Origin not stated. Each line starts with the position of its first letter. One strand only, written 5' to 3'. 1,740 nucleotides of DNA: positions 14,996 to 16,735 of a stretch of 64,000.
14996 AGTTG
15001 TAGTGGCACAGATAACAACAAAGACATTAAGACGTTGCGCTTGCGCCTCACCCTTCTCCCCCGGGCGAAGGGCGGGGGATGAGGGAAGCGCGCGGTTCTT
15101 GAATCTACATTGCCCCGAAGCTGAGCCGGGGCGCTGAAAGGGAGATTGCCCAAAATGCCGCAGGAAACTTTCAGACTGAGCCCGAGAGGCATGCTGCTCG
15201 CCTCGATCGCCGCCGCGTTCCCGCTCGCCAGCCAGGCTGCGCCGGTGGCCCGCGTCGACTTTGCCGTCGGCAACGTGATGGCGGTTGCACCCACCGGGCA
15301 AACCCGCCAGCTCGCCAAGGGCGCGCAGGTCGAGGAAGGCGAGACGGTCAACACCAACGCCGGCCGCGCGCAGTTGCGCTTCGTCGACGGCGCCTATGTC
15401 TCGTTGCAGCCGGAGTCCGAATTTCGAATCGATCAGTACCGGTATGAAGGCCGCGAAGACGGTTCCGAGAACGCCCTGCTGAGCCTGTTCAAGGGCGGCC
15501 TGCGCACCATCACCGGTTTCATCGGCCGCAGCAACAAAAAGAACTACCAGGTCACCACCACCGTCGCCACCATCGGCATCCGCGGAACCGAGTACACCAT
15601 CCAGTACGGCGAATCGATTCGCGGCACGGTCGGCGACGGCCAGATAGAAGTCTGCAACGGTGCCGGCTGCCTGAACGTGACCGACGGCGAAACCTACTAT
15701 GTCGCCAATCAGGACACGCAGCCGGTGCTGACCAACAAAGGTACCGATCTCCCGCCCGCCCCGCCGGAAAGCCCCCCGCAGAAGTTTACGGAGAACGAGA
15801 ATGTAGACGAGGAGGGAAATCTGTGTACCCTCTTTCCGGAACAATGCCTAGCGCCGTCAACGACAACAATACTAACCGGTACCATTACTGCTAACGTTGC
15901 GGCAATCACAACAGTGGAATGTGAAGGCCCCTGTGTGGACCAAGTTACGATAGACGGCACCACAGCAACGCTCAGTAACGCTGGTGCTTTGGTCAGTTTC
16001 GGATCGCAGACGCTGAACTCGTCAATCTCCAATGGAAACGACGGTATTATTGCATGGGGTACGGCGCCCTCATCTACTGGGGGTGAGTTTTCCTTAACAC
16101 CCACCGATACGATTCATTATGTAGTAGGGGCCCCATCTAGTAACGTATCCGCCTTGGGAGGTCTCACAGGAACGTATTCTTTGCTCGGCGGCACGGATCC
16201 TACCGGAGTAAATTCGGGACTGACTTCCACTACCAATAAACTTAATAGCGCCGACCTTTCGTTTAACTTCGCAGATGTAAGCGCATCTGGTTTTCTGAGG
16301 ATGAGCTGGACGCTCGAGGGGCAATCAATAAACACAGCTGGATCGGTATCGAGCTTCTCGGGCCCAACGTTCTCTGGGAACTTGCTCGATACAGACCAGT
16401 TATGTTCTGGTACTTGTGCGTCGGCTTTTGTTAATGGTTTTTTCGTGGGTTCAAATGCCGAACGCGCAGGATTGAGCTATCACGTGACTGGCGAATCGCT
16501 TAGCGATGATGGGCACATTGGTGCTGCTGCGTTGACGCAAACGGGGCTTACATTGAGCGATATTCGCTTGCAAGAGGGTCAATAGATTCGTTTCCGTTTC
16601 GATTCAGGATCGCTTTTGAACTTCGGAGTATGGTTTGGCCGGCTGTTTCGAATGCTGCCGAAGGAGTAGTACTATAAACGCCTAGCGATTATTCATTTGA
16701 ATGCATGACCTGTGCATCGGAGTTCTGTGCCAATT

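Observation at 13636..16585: Slam/DUF560-like outer-membrane protein paired with a non-lipidated FecR-domain protein carrying TbpB/fHbp-type barrel motifs: candidate type XI secretion pair with an unusual cargo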

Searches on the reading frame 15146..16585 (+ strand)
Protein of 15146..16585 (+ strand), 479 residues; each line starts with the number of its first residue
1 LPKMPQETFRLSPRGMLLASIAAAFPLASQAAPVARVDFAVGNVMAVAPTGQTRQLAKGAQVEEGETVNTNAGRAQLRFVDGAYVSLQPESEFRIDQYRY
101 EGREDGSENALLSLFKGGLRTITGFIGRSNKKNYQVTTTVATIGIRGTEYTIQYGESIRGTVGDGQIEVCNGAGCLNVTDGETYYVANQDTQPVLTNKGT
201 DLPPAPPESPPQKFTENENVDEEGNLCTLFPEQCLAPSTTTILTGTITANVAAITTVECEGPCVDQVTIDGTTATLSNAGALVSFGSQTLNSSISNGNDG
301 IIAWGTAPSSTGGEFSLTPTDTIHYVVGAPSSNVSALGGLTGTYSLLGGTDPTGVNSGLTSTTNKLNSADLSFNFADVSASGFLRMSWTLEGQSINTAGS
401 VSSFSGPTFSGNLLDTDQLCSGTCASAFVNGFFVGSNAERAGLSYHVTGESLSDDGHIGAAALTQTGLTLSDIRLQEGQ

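Call 3: search_protein_families(library=pfam, proteins=[window:15146-16585:+], max_evalue=1)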
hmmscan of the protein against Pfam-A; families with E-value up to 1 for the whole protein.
window:15146-16585:+ (479 aa): 2 families
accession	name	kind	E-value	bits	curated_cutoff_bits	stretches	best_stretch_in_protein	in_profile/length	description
PF04773.18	FecR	-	1.9e-09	38.3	24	1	67-167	2-96/97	FecR protein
PF01684.21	ET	-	0.42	11.4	25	0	416-438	16-38/78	ET module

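Call 4: search_protein_families(library=ncbifam, proteins=[window:15146-16585:+], max_evalue=1)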
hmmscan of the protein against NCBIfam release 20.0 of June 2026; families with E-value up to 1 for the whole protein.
window:15146-16585:+ (479 aa): 4 families
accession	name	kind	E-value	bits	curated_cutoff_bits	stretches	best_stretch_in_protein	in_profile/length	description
NF033682.1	retention_LapA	subfamily_domain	1.3e-06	28.7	50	1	37-98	6-68/145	retention module-containing protein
NF033165.1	lipo_LipL45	exception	3.7e-06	26.2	350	1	28-162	33-164/391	lipoprotein LipL45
NF047849.1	Lsa33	exception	0.00038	19.7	420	1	39-171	34-166/310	surface adhesin Lsa33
NF041251.2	omp10_alpha_prot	equivalog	0.089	12.6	100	1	385-423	36-75/124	outer membrane lipoprotein Omp10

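Call 5: find_homologous_proteins(query=window:15155-16585:+, max_evalue=0.001)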
Query window:15155-16585:+ (476 aa): 1207 proteins with E <= 0.001 among 8000 candidates; the best 120 are listed.
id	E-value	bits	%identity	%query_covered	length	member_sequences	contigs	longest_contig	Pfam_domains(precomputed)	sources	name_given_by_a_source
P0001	0.0e+0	1014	100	97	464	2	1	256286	PF04773.19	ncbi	ncbi:MAG: FecR family protein [Burkholderiales bacterium]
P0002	4.3e-166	572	65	98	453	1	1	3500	PF04773.19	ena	-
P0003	3.1e-152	526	51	97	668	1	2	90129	PF04773.19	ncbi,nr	ncbi:MAG TPA: FecR family protein [Burkholderiales bacterium]|nr:FecR family protein [Burkholderiale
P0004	1.9e-149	517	59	98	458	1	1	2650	PF04773.19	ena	-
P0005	2.4e-144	500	56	98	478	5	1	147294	PF04773.19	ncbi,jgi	-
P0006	6.2e-144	498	56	98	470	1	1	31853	PF04773.19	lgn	-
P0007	1.9e-142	494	55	98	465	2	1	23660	PF04773.19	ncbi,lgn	ncbi:MAG TPA: FecR family protein [Burkholderiales bacterium]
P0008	1.8e-141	490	54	97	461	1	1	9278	PF04773.19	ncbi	-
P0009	1.3e-139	484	55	98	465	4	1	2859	PF04773.19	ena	-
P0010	2.4e-139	483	57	99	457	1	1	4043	PF04773.19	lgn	-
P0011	2.4e-136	473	53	98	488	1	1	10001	PF04773.19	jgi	jgi:hypothetical protein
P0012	1.1e-135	471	54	98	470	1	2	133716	PF04773.19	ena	-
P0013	2.1e-132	460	54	92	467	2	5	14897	PF04773.19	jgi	jgi:hypothetical protein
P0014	4.4e-132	459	52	97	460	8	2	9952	PF04773.19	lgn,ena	-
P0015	9.3e-132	458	52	97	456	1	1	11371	PF04773.19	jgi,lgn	jgi:hypothetical protein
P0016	2.0e-131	457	53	97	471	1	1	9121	PF04773.19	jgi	jgi:hypothetical protein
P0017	6.0e-131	456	53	99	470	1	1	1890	PF04773.19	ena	-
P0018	6.1e-131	456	53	98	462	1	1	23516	PF04773.19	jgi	-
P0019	9.9e-131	455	51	97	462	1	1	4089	PF04773.19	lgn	-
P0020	1.1e-130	455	52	97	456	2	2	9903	PF04773.19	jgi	jgi:hypothetical protein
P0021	1.1e-130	455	50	97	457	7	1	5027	PF04773.19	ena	-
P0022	6.5e-130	452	52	97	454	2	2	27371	PF04773.19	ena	-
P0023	2.7e-129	450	53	98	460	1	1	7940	PF04773.19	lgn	-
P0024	7.8e-129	449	53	98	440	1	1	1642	PF04773.19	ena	-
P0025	4.7e-128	446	52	98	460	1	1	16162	PF04773.19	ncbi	-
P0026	7.1e-128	446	52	98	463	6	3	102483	PF04773.19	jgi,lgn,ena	-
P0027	8.9e-128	445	51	98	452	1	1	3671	PF04773.19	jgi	jgi:hypothetical protein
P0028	1.9e-127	444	53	98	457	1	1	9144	PF04773.19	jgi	jgi:hypothetical protein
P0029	2.6e-127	444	52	98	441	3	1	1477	PF04773.19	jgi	-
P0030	2.7e-127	444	51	99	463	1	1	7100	PF04773.19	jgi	jgi:hypothetical protein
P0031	4.1e-127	443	51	98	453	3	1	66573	PF04773.19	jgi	jgi:hypothetical protein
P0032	4.5e-127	443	51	97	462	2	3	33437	PF04773.19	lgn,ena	-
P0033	3.7e-125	437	52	91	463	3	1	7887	PF04773.19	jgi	jgi:hypothetical protein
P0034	4.3e-125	436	50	97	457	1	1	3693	PF04773.19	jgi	jgi:hypothetical protein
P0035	5.5e-125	436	51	97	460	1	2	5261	PF04773.19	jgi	jgi:hypothetical protein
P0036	6.3e-125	436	55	93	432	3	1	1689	PF04773.19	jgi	jgi:hypothetical protein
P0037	9.9e-125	435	52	97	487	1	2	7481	PF04773.19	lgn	-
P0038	1.0e-124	435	56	93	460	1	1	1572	PF04773.19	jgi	jgi:hypothetical protein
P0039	3.4e-124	433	49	99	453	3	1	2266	PF04773.19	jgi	-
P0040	4.2e-124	433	51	92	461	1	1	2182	PF04773.19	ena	-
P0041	4.4e-124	433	51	99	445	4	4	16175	PF04773.19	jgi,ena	-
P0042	2.7e-123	430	51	99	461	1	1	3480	PF04773.19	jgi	jgi:hypothetical protein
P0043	3.2e-123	430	51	98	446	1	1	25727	PF04773.19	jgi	-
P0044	6.3e-123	429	49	98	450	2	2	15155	PF04773.19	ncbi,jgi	jgi:hypothetical protein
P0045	7.9e-123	429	52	94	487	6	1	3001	PF04773.19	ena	-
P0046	2.1e-121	424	49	97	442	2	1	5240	PF04773.19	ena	-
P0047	2.6e-121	424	50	99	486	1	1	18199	PF04773.19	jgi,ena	-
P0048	8.1e-121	422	51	94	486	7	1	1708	PF04773.19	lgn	-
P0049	8.5e-121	422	50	97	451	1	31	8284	PF04773.19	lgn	-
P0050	2.0e-120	421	50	98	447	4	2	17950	PF04773.19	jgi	jgi:hypothetical protein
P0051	2.8e-120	420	52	98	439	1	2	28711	PF04773.19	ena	-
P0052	2.9e-120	420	49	97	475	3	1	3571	PF04773.19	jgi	-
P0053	4.8e-120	420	49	98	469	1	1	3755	PF04773.19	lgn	-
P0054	6.0e-120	419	51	97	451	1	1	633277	PF04773.19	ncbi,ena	-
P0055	7.6e-120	419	48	99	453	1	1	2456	PF04773.19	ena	-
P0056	1.3e-119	418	50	98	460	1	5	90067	PF04773.19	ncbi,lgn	ncbi:MAG: FecR family protein [Pseudomonadota bacterium]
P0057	1.5e-119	418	51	98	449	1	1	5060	PF04773.19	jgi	jgi:hypothetical protein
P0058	1.5e-119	418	53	91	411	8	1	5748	PF04773.19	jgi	jgi:hypothetical protein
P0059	1.7e-119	418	52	93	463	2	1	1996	PF04773.19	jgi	-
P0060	2.1e-119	418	49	97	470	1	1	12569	PF04773.19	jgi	jgi:hypothetical protein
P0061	2.5e-119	417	49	98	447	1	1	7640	PF04773.19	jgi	jgi:hypothetical protein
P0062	5.8e-119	416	54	92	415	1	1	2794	PF04773.19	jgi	jgi:hypothetical protein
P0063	1.3e-118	415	51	94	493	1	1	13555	PF04773.19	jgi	jgi:hypothetical protein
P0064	1.3e-118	415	50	98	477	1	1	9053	PF04773.19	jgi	jgi:hypothetical protein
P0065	1.4e-118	415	49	96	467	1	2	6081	PF04773.19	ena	-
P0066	8.0e-118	412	49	95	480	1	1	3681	PF04773.19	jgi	jgi:hypothetical protein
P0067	9.6e-118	412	49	97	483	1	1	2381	PF04773.19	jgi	jgi:hypothetical protein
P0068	9.9e-118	412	50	99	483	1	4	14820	PF04773.19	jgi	jgi:hypothetical protein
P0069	1.2e-117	412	49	98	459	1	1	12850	PF04773.19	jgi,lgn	jgi:hypothetical protein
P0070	1.4e-117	412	49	99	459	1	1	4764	PF04773.19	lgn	-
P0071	1.8e-117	411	51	93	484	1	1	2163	PF04773.19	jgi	jgi:hypothetical protein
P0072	3.3e-117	410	61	69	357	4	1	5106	PF04773.19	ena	-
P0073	3.6e-117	410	51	97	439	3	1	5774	PF04773.19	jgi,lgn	jgi:hypothetical protein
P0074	9.4e-117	409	52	95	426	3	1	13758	PF04773.19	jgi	jgi:hypothetical protein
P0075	1.5e-116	408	53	93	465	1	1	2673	PF04773.19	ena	-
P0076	1.7e-116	408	50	97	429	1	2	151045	PF04773.19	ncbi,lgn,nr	ncbi:MAG: FecR domain-containing protein [Betaproteobacteria bacterium]|nr:FecR domain-containing pr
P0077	1.7e-116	408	51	98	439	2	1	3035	PF04773.19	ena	-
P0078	9.3e-116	406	51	93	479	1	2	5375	PF04773.19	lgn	-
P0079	1.1e-115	405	50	97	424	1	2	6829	PF04773.19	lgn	-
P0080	1.2e-115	405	51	98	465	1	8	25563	PF04773.19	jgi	jgi:hypothetical protein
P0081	1.5e-115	405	50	97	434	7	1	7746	PF04773.19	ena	-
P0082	1.8e-115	405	49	93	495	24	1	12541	PF04773.19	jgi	jgi:hypothetical protein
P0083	3.8e-115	404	49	95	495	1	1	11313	PF04773.19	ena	-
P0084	5.4e-115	403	49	98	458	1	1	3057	PF04773.19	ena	-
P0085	1.2e-114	402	49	97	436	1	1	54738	PF04773.19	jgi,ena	-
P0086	1.3e-114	402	50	98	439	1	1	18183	PF04773.19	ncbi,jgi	ncbi:MAG: FecR family protein [Betaproteobacteria bacterium]|jgi:hypothetical protein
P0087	1.5e-114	402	49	94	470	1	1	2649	PF04773.19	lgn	-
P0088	2.0e-114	401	49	97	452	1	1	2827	PF04773.19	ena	-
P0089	3.1e-114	401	50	97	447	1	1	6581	PF04773.19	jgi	jgi:FecR protein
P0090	3.8e-114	400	48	97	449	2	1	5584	PF04773.19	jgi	jgi:hypothetical protein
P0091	5.8e-114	400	49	98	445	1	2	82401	PF04773.19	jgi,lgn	jgi:hypothetical protein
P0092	8.0e-114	399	49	97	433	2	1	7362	PF04773.19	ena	-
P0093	8.0e-114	399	49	97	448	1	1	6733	PF04773.19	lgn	-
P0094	8.4e-114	399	49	97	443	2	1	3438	PF04773.19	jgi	-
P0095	3.2e-113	397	51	93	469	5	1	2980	PF04773.19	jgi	jgi:FecR-like protein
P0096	4.7e-113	397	49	97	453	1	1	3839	PF04773.19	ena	-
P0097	4.9e-113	397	51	97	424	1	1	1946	PF04773.19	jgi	jgi:hypothetical protein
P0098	1.6e-112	395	49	94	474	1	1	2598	PF04773.19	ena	-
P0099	1.7e-112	395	49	97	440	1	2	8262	PF04773.19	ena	-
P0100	1.8e-112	395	49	97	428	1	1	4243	PF04773.19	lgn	-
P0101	6.4e-112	393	50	97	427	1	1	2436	PF04773.19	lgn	-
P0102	7.6e-112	393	47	97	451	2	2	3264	PF04773.19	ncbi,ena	-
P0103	8.9e-112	392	49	98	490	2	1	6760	PF04773.19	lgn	-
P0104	1.3e-111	392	50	97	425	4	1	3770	PF04773.19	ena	-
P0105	2.9e-111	391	47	99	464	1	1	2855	PF04773.19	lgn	-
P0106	3.1e-111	391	48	98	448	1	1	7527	PF04773.19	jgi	-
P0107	3.2e-111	391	48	97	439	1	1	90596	PF04773.19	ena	-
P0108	3.6e-111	390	49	97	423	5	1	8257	PF04773.19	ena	-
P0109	4.5e-111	390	47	98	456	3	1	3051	PF04773.19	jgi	-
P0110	4.7e-111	390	49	96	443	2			PF04773.19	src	-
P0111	5.2e-111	390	49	98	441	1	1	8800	PF04773.19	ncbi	-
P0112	2.4e-110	388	54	74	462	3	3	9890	PF04773.19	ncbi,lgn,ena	-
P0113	2.8e-110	388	50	94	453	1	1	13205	PF04773.19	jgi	jgi:hypothetical protein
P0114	3.1e-110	387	48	97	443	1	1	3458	PF04773.19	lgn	-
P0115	4.2e-110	387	47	97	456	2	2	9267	PF04773.19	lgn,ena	-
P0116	4.7e-110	387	50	93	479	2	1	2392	PF04773.19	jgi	jgi:hypothetical protein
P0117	7.2e-110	386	48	97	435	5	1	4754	PF04773.19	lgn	-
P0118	1.0e-109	386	49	97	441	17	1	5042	PF04773.19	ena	-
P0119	1.1e-109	386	51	98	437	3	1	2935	PF04773.19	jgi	jgi:hypothetical protein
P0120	1.4e-109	385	47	97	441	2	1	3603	PF04773.19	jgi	jgi:hypothetical protein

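Call 6: search_solved_structures(query=window:15155-16585:+, max_evalue=10, show_alignments=3)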
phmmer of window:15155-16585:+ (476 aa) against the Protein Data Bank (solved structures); distinct sequences matched with E-value up to 10: 0.

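Call 8: find_related_loci(query=window:15155-16585:+, collection=genome_contigs, flank=6000)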
Query window:15155-16585:+ (476 aa) in genome_contigs; peptide patterns used: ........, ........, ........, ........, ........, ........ (x = any residue, [..] = any of these).
151 stretches matched a pattern; 3 encode a relative of the query (tblastn E <= 1e-3); 3 distinct loci.
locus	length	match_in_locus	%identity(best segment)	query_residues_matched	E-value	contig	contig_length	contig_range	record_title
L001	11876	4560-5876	51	1-465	1e-115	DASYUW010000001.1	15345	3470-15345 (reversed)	MAG TPA_asm: Burkholderiales bacterium isolate SMAG_U4605 k141_2608005, whole genome shotgun sequence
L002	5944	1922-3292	43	13-466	3e-83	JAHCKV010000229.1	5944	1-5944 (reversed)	MAG: Burkholderiales bacterium isolate TGS_PRO37 PRO37_229, whole genome shotgun sequence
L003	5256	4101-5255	41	33-407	2e-78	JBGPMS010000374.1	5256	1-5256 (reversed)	MAG: Gammaproteobacteria bacterium isolate OBJ_0618_7090110_232 k141_1854411_length_5256_cov_33.9935, whole genome shotg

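Call 13: search_protein_families(library=pfam, proteins=[L001:3183-4514:+, L001:512-2767:+, L001:5964-8201:+, L002:510-1865:+, L002:3323-4789:+, L003:2153-3811:+, L003:1054-2232:+], max_evalue=0.001)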
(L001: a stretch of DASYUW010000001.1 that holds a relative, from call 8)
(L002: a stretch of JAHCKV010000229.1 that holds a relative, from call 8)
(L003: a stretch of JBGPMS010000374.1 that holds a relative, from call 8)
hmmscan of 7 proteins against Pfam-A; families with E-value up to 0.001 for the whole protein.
L001:3183-4514:+ (443 aa): 6 families
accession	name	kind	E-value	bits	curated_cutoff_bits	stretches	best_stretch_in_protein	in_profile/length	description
PF04575.19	SlipAM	-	4.4e-13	49.9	22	1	158-431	10-276/288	Surface lipoprotein assembly modifier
PF14559.12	TPR_19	-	9.4e-08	32.7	25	1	72-122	5-55/68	Tetratricopeptide repeat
PF13174.12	TPR_6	-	0.00024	22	26.3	0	98-121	6-29/33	Tetratricopeptide repeat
PF13505.12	OMP_b-brl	-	0.00029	21.5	28.7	0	153-244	58-140/175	Outer membrane protein beta-barrel domain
PF13181.12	TPR_8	-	0.00042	20.7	25.7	0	62-90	5-33/34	Tetratricopeptide repeat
PF13432.12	TPR_16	-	0.00048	21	32.7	0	63-111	2-50/65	Tetratricopeptide repeat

L001:512-2767:+ (751 aa): 3 families
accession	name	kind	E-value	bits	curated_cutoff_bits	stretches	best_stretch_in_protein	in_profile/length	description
PF01276.26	OKR_DC_1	-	2.5e-149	498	27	1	151-583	1-415/417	Orn/Lys/Arg decarboxylase, major domain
PF03711.20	OKR_DC_1_C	-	2.3e-48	164.2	24.2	1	610-735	1-130/132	Orn/Lys/Arg decarboxylase, C-terminal domain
PF03709.21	OKR_DC_1_N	-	6.7e-33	113.7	29.3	1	21-145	3-111/111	Orn/Lys/Arg decarboxylase, N-terminal domain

L001:5964-8201:+ (745 aa): 17 families
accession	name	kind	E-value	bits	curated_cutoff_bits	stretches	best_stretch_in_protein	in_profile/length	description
PF13844.12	Glyco_transf_41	-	2.5e-91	307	25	2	288-518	2-236/543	Glycosyl transferase family 41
PF07719.23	TPR_2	-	3.9e-28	95.6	27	1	185-218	1-34/34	Tetratricopeptide repeat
PF00515.34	TPR_1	-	4.2e-25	86.9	27.8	1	185-218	1-34/34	Tetratricopeptide repeat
PF13371.12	TPR_9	-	5.2e-23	81.3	35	3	93-149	5-61/73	Tetratricopeptide repeat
PF13431.12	TPR_17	-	7e-22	76.3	24.4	0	177-206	5-34/34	Tetratricopeptide repeat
PF13414.12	TPR_11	-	4.7e-21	74.7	26.8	1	158-199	1-42/42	TPR repeat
PF13432.12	TPR_16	-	1e-20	74.2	32.7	4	97-149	11-63/65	Tetratricopeptide repeat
PF13428.12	TPR_14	-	3.9e-18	64.6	23.5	0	21-57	6-42/44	Tetratricopeptide repeat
PF14559.12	TPR_19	-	1.1e-15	58.2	25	2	26-91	1-66/68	Tetratricopeptide repeat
PF13181.12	TPR_8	-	2.7e-15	55.6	25.7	0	117-149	1-33/34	Tetratricopeptide repeat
PF13424.12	TPR_12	-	6e-11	42.8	30.1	1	85-145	4-73/77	Tetratricopeptide repeat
PF23914.1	TPR_CcmH_CycH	-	2.1e-09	37.9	42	1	25-120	25-124/158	Cytochrome c-type biogenesis protein H TPR domain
PF12895.13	ANAPC3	-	3e-05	24.6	27.2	0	178-242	16-79/82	Anaphase-promoting complex, cyclosome, subunit 3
PF13174.12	TPR_6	-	7.1e-05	23.6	26.3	0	28-48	11-32/33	Tetratricopeptide repeat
PF03704.23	BTAD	-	0.00013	22.8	22.1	0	150-211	61-122/146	Bacterial transcriptional activator domain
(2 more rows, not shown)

L002:510-1865:+ (451 aa): 6 families
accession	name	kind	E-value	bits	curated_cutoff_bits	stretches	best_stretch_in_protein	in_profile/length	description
PF14559.12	TPR_19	-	4.9e-10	40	25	1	78-134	3-60/68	Tetratricopeptide repeat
PF04575.19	SlipAM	-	1.1e-08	35.5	22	1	167-451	11-288/288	Surface lipoprotein assembly modifier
PF13371.12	TPR_9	-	4.7e-06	27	35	1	82-140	11-69/73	Tetratricopeptide repeat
PF13432.12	TPR_16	-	1.5e-05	25.8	32.7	1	70-126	1-57/65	Tetratricopeptide repeat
PF07719.23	TPR_2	-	2.1e-05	24.7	27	0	70-99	5-34/34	Tetratricopeptide repeat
PF13428.12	TPR_14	-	7.9e-05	23.4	23.5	0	70-108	5-43/44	Tetratricopeptide repeat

L002:3323-4789:+ (488 aa): 1 family
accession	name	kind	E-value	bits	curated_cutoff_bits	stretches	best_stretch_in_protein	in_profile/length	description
PF04773.18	FecR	-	9.1e-10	39.3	24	1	64-165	1-96/97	FecR protein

L003:2153-3811:+ (552 aa): 8 families
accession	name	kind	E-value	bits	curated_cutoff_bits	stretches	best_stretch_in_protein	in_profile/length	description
PF14559.12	TPR_19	-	1e-10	42.2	25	1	177-236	2-62/68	Tetratricopeptide repeat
PF04575.19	SlipAM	-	1.7e-10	41.4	22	1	268-552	12-288/288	Surface lipoprotein assembly modifier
PF13174.12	TPR_6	-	6.1e-06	27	26.3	0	170-199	4-33/33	Tetratricopeptide repeat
PF10082.15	BBP2_2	-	6.9e-06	25.6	23.7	1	473-549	305-375/378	Putative beta-barrel porin 2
PF07719.23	TPR_2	-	0.00012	22.4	27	0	170-198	5-33/34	Tetratricopeptide repeat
PF13181.12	TPR_8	-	0.00012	22.4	25.7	0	170-198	5-33/34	Tetratricopeptide repeat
PF12895.13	ANAPC3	-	0.00016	22.3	27.2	0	130-191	21-81/82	Anaphase-promoting complex, cyclosome, subunit 3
PF13428.12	TPR_14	-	0.00094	20.1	23.5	0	170-208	5-43/44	Tetratricopeptide repeat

L003:1054-2232:+ (392 aa): 3 families
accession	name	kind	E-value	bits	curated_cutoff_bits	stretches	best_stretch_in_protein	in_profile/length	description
PF02784.22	Orn_Arg_deC_N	-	1.4e-57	195.4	23.4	1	50-281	4-247/247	Pyridoxal-dependent decarboxylase, pyridoxal binding domain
PF00278.28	Orn_DAP_Arg_deC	-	1.1e-18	67.7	23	1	279-369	3-95/95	Pyridoxal-dependent decarboxylase, C-terminal sheet domain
PF01168.26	Ala_racemase_N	-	9.3e-06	25.9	24.1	1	48-236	4-193/220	Alanine racemase, N-terminal domain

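Call 23: predict_structure(alignment_id=A1)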
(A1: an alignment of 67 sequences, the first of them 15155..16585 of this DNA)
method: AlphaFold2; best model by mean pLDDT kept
length: 476 residues; sequences in the alignment: 67
mean_pLDDT: 76.5   pTM: 0.56
mean pLDDT of the five models: 76.5, 75.2, 74.6, 73.2, 73.1
residues with pLDDT >= 90: 203; 70-90: 99; 50-70: 98; < 50: 76
segments of 3 or more residues with pLDDT < 50: 1-8, 22-27, 115-117, 125-163, 195-201, 206-208, 210-213, 473-476
pLDDT, mean of each block of 10 residues (from residue 1): 47 61 52 90 93 93 90 84 84 68 59 53 48 39 29 36 57 62 62 51 49 59 75 66 97 87 95 97 94 97 88 76 92 92 97 80 97 88 96 95 92 74 96 95 92 93 91 50
secondary structure, 60 per line:
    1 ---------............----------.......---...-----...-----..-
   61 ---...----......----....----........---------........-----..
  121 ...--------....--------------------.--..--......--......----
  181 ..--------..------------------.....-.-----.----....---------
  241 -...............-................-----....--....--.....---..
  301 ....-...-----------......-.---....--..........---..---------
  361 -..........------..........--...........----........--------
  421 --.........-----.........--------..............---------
elements in order: H10-21 E32-38 E42-44 E50-52 E64-66 E71-76 E81-84 E89-96 E106-113 E119-123 E132-135 E163-168 E171-176 H211-215 H228-231 E242-256 E258-273 E279-282 E285-288 E291-295 E299-304 E306-308 E320-325 H331-334 E337-346 E362-371 E378-387 E390-400 E405-412 E423-431 E437-445 E454-467
